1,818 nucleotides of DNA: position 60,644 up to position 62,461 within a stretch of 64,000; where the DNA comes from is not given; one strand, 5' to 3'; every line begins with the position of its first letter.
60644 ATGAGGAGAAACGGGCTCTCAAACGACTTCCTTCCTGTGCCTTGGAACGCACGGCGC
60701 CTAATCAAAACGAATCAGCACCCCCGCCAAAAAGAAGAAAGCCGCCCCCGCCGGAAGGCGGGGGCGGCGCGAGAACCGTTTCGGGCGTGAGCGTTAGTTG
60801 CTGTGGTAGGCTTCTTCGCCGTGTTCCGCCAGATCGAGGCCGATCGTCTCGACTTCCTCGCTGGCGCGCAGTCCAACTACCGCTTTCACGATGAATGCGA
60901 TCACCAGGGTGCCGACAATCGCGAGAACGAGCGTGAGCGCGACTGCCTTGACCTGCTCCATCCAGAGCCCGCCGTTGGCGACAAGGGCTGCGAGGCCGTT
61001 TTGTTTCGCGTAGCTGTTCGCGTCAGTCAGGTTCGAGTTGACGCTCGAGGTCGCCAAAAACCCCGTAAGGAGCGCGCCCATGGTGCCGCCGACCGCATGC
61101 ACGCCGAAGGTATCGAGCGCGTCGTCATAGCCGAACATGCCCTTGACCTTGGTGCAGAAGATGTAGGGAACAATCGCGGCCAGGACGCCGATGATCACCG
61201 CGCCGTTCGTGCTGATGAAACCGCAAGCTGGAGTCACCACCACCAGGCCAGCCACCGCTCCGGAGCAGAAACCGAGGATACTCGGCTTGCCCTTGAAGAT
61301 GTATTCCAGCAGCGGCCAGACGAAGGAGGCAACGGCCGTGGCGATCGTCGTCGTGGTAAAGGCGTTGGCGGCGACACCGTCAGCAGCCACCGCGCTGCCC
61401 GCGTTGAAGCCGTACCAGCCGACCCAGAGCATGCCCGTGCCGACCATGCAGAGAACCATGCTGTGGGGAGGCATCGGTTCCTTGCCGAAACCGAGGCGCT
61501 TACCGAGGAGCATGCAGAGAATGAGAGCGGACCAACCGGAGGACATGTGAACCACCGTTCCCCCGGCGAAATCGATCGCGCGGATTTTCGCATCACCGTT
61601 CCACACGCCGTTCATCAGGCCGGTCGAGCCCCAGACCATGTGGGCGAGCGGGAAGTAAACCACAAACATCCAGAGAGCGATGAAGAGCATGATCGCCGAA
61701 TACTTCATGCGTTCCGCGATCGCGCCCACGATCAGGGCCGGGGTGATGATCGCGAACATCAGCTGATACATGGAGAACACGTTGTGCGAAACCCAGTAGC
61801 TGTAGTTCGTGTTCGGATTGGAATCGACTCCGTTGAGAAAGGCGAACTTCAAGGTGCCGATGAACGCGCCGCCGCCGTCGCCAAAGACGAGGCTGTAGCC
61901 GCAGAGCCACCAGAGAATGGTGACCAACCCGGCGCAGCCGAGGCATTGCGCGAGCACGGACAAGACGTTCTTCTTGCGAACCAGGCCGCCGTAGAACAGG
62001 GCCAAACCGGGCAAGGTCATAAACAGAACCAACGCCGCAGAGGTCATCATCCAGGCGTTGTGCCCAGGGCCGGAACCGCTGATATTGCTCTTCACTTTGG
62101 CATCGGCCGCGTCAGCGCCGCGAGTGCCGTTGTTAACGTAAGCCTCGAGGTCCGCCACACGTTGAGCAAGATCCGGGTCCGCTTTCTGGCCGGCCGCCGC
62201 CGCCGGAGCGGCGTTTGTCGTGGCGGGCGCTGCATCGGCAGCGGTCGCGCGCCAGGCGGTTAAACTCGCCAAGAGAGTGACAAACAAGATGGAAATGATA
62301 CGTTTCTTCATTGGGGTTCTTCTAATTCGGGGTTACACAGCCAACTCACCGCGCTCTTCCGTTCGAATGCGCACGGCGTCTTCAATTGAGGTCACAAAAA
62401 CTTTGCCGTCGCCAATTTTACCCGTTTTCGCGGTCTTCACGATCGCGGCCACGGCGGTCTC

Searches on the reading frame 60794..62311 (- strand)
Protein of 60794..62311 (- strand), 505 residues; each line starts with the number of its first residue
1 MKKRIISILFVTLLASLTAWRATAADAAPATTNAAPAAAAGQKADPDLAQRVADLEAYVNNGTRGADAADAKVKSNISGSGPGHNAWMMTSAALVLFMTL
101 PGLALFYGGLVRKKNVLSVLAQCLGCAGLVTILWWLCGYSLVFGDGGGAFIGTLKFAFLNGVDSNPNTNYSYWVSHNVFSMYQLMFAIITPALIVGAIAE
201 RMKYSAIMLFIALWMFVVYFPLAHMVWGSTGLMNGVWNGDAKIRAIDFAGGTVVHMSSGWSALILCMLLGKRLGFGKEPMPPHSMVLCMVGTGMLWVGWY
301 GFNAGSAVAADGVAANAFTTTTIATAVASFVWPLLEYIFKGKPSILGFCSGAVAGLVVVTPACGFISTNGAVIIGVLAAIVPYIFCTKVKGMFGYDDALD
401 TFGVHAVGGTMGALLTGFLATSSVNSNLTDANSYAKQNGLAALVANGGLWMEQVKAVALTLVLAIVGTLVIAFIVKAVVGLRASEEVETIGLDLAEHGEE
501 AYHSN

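Call 44: search_protein_families(library=pfam, proteins=[window:60794-62311:-], max_evalue=0.0001)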
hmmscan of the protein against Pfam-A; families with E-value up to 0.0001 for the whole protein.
window:60794-62311:- (505 aa): 1 family
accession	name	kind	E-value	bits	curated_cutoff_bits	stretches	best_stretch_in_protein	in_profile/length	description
PF00909.26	Ammonium_transp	-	1.3e-108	363.8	23.2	1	86-502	1-399/399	Ammonium Transporter Family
